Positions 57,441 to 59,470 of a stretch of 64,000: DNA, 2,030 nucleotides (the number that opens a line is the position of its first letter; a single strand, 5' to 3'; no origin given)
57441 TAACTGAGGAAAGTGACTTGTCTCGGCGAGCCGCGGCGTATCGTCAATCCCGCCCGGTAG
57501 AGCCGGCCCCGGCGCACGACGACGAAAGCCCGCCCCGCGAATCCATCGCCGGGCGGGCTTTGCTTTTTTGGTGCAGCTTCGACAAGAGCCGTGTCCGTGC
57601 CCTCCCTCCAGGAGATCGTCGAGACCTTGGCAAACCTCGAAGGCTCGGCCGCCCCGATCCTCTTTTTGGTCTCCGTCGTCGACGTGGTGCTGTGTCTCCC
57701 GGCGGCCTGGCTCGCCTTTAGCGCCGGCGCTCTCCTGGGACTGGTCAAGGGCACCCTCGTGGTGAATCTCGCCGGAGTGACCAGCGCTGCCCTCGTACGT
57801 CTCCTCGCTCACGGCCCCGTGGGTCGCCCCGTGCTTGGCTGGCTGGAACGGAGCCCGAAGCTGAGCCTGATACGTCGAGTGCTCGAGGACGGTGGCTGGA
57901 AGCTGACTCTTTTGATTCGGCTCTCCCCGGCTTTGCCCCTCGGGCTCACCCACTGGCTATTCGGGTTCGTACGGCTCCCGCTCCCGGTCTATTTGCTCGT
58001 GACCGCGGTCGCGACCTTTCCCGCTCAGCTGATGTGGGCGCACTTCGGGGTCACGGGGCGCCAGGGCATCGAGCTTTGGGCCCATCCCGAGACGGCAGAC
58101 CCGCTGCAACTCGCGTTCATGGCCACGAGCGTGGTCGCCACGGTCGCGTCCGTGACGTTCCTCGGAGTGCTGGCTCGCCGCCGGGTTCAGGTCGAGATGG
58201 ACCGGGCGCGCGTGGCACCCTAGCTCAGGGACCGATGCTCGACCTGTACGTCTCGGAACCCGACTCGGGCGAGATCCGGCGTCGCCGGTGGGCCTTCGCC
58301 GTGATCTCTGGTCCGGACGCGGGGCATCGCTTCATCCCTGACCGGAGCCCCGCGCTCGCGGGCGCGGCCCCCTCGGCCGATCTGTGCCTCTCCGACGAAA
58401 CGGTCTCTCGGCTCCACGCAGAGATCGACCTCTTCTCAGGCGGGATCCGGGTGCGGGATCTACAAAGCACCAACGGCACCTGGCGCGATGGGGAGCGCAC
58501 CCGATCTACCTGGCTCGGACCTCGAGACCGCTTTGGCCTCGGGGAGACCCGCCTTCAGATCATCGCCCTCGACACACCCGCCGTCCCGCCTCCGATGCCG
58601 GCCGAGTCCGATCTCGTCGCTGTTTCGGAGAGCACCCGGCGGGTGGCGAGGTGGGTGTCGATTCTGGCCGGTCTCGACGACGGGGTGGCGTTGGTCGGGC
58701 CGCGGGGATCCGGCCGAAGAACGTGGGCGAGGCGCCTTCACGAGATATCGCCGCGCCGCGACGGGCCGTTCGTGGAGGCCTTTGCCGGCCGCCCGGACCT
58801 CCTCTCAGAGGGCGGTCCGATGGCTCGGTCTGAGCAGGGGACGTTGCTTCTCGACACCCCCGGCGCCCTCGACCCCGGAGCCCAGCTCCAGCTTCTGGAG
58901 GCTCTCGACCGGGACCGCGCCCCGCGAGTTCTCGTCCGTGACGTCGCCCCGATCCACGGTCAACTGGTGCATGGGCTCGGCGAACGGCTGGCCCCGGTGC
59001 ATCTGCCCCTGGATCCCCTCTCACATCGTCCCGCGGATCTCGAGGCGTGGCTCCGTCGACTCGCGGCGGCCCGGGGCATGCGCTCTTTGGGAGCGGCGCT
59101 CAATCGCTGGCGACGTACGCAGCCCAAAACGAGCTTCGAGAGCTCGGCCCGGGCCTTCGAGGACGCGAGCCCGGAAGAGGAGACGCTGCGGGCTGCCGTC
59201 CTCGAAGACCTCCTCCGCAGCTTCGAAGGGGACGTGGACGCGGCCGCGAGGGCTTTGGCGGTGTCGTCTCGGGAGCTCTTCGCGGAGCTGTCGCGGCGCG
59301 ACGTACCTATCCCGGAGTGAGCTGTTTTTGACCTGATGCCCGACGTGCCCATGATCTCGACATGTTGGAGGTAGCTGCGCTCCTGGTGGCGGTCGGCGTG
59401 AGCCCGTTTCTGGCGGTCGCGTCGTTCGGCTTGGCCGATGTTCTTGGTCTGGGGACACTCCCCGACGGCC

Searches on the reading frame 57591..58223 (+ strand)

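Call 10: search_protein_families(library=pfam, proteins=[window:57591-58223:+], max_evalue=0.01)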
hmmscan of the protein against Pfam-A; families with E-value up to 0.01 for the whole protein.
window:57591-58223:+ (210 aa): 1 family
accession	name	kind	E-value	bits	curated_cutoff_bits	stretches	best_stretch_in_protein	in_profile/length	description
PF09335.16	VTT_dom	-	5.4e-12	46.7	33.9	1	36-153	1-121/123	VTT domain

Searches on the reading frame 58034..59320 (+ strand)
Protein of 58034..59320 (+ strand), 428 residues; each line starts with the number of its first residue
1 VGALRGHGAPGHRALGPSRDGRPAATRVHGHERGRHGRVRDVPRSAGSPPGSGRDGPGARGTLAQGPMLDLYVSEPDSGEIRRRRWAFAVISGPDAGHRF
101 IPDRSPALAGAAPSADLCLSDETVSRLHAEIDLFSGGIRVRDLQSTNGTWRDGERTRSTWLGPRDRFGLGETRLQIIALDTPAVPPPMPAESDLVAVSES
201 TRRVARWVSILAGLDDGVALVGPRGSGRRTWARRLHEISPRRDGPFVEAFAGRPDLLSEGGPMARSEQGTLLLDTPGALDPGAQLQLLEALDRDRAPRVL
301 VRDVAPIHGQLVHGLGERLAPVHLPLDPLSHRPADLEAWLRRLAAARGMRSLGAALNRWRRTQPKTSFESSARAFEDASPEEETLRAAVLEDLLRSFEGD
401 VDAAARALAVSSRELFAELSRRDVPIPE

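Call 10: search_protein_families(library=pfam, proteins=[window:58034-59320:+], max_evalue=0.01)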
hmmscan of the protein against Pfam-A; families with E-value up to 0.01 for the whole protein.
window:58034-59320:+ (428 aa): 4 families
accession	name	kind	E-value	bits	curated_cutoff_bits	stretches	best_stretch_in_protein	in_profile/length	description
PF16697.10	Yop-YscD_cpl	-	5.2e-14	52.7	33.2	1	90-176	2-90/94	Inner membrane component of T3SS, cytoplasmic domain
PF00498.31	FHA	-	1.3e-12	48.4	20.7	1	110-170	4-67/67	FHA domain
PF00158.32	Sigma54_activat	-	6.6e-08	32.9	20.2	1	196-248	3-55/168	Sigma-54 interaction domain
PF14532.12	Sigma54_activ_2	-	0.0049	17.5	25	1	201-294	7-96/138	Sigma-54 interaction domain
